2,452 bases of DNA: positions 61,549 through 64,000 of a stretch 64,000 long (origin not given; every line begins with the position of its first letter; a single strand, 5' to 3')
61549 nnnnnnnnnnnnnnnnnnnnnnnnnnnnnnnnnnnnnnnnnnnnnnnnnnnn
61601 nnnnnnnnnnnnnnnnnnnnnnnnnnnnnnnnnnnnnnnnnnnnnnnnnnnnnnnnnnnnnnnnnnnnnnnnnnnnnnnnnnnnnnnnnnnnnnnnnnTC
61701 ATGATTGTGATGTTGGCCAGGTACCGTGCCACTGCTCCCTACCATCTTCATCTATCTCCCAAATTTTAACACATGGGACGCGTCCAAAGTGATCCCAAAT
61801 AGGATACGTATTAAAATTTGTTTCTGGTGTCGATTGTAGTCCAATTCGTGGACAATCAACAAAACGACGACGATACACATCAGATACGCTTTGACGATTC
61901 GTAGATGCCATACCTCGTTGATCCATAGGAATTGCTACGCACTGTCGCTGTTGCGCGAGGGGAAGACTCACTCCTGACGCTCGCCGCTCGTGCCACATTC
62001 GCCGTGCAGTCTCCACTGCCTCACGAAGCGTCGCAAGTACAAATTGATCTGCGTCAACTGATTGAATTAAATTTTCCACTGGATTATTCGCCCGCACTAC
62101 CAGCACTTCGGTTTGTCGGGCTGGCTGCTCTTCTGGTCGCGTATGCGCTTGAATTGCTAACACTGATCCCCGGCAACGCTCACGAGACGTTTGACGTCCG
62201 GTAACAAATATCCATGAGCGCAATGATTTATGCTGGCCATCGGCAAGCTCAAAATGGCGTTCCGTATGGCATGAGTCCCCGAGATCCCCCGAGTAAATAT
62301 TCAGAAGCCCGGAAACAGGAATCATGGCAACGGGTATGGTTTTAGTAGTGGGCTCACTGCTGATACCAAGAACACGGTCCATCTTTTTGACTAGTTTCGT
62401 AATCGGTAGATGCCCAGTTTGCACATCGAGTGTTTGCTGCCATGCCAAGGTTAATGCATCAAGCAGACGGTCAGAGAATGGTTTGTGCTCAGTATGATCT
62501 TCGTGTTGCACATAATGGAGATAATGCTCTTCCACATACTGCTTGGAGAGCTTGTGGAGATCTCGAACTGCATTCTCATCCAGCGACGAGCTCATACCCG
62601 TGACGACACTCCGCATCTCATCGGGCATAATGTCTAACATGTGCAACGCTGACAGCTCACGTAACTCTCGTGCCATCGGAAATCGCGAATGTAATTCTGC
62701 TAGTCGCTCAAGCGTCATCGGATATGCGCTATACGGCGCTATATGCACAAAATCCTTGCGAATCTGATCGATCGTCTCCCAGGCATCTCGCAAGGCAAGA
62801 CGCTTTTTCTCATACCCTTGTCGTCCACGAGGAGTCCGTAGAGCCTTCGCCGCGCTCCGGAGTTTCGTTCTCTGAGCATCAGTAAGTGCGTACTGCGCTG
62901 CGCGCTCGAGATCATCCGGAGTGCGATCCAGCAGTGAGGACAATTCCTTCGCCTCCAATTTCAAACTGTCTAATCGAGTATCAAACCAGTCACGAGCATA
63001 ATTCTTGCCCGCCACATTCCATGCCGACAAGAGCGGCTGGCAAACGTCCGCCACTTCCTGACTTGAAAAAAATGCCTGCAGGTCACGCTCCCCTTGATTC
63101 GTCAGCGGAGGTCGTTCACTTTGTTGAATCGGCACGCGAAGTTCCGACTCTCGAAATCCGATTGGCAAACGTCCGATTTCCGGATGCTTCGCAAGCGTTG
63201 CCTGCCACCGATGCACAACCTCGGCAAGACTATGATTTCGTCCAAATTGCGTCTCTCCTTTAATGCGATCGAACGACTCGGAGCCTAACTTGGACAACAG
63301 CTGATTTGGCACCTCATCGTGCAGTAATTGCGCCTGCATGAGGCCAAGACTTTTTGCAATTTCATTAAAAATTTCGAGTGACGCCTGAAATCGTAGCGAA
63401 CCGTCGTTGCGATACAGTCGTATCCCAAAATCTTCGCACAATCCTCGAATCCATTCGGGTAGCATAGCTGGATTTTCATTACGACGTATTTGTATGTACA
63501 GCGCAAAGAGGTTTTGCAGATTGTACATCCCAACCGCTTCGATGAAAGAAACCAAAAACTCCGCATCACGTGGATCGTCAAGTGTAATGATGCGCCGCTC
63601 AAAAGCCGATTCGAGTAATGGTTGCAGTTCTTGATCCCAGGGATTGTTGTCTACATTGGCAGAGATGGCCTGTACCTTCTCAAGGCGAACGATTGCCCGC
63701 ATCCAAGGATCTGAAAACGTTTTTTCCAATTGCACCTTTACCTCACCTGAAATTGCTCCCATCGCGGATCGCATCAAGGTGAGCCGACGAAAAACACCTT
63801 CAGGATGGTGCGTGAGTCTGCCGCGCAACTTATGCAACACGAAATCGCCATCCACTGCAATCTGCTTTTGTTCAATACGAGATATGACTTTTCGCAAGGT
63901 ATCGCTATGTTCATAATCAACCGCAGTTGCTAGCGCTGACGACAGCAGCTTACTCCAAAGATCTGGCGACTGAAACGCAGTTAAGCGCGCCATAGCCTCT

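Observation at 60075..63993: Three-gene cluster of unknowns with a kinase-like enzyme and operator-like repeats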

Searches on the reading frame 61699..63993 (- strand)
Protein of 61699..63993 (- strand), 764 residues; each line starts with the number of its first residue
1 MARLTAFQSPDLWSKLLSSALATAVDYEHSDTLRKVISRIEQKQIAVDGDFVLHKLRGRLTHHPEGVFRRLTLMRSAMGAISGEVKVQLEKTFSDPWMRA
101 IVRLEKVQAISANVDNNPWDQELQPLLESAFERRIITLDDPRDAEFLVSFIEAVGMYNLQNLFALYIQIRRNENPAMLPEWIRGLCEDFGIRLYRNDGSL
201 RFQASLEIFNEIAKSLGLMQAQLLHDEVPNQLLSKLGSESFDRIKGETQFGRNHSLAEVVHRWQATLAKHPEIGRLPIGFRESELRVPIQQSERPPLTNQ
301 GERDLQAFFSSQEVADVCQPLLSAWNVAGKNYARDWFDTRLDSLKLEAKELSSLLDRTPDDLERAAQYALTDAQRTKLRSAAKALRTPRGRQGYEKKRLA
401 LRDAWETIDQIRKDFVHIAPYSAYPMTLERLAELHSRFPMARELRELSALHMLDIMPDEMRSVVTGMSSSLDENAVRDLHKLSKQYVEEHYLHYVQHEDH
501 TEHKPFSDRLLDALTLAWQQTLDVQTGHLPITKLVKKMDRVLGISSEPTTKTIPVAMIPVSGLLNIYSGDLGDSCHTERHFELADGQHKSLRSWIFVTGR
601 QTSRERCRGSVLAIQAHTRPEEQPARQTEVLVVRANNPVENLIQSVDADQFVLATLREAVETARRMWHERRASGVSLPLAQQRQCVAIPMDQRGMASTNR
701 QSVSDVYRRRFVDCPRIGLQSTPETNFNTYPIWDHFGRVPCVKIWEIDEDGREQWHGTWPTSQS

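Call 3: search_protein_families(library=pfam, proteins=[window:61699-63993:-], max_evalue=1)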
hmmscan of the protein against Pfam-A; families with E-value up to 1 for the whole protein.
window:61699-63993:- (764 aa): 0 families

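Call 4: search_protein_families(library=ncbifam, proteins=[window:61699-63993:-], max_evalue=1)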
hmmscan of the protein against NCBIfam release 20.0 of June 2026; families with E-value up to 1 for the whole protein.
window:61699-63993:- (764 aa): 1 family
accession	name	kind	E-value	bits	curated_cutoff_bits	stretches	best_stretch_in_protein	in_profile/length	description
NF040570.1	guided_TnpB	subfamily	0.19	11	100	1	375-418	236-276/389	RNA-guided endonuclease TnpB family protein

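Call 5: search_protein_families(library=padloc, proteins=[window:61699-63993:-], max_evalue=1)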
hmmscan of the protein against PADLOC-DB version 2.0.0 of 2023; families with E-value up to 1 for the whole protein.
window:61699-63993:- (764 aa): 0 families

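Call 6: search_protein_families(library=phrogs, proteins=[window:61699-63993:-], max_evalue=1)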
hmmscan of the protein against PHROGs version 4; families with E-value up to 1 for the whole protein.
window:61699-63993:- (764 aa): 0 families

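Call 12: search_solved_structures(query=window:61699-63993:-, max_evalue=10)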
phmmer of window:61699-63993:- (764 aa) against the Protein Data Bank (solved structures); distinct sequences matched with E-value up to 10: 2.
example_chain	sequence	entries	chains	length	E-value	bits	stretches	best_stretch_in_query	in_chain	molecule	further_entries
9k0z_5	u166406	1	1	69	0.41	12.2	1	206-249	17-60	Large ribosomal subunit protein bL12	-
8yeq_A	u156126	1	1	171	1.8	10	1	206-248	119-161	Large ribosomal subunit protein bL12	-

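Call 15: find_homologous_proteins(query=window:61699-63993:-)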
Query window:61699-63993:- (764 aa): 1 proteins with E <= 0.001 among 8000 candidates.
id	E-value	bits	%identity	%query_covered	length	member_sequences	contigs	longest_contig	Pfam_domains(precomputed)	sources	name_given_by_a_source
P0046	0.0e+0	1741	100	100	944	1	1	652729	-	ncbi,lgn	-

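Call 16: find_encoding_contigs(protein=P0046, flank=10000, max_places=3)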
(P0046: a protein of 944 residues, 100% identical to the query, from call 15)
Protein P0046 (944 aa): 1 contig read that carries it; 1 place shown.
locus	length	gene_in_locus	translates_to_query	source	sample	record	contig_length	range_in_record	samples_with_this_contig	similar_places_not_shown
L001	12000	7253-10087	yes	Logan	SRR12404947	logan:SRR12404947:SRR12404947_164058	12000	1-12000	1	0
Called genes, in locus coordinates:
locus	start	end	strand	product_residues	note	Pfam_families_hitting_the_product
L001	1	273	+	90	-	?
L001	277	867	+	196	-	-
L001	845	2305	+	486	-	-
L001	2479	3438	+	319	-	PF01933:CofD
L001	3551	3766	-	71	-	-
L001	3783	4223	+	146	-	-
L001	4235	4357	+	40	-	-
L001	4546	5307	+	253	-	PF03575:Peptidase_S51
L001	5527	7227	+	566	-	-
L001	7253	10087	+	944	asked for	-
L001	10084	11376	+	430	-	-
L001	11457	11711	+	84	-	-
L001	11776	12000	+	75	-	?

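Call 81: search_protein_families(library=pfam, alignment_id=A5, max_evalue=0.01)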
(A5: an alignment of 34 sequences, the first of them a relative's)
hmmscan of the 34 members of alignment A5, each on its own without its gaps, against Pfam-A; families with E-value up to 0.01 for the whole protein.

A. member 1, P0046 (944 aa): 0 families

B. families by the number of members that match (of 34 scanned): 6 families
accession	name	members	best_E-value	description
PF08281.18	Sigma70_r4_2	1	3.1e-15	Sigma-70, region 4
PF00196.25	GerE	1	4.7e-14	Bacterial regulatory proteins, luxR family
PF04545.22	Sigma70_r4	1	1.3e-10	Sigma-70, region 4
PF25082.1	GIPC1_GH2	1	0.0017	GIPC1-3 GH2 domain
PF17648.7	Luciferase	1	0.0041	Luciferase domain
PF07955.17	DUF1687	1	0.0065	Protein of unknown function (DUF1687)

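Call 100: search_protein_families(library=pfam, proteins=[L001:4546-5307:+, L001:5527-7227:+], max_evalue=0.001)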
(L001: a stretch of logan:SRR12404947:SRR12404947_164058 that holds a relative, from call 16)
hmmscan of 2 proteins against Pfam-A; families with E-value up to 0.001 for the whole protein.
L001:4546-5307:+ (253 aa): 1 family
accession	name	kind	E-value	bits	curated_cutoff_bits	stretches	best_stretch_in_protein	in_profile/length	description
PF03575.23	Peptidase_S51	-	1e-39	136.8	23.9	1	43-220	29-205/206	Peptidase family S51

L001:5527-7227:+ (566 aa): 0 families
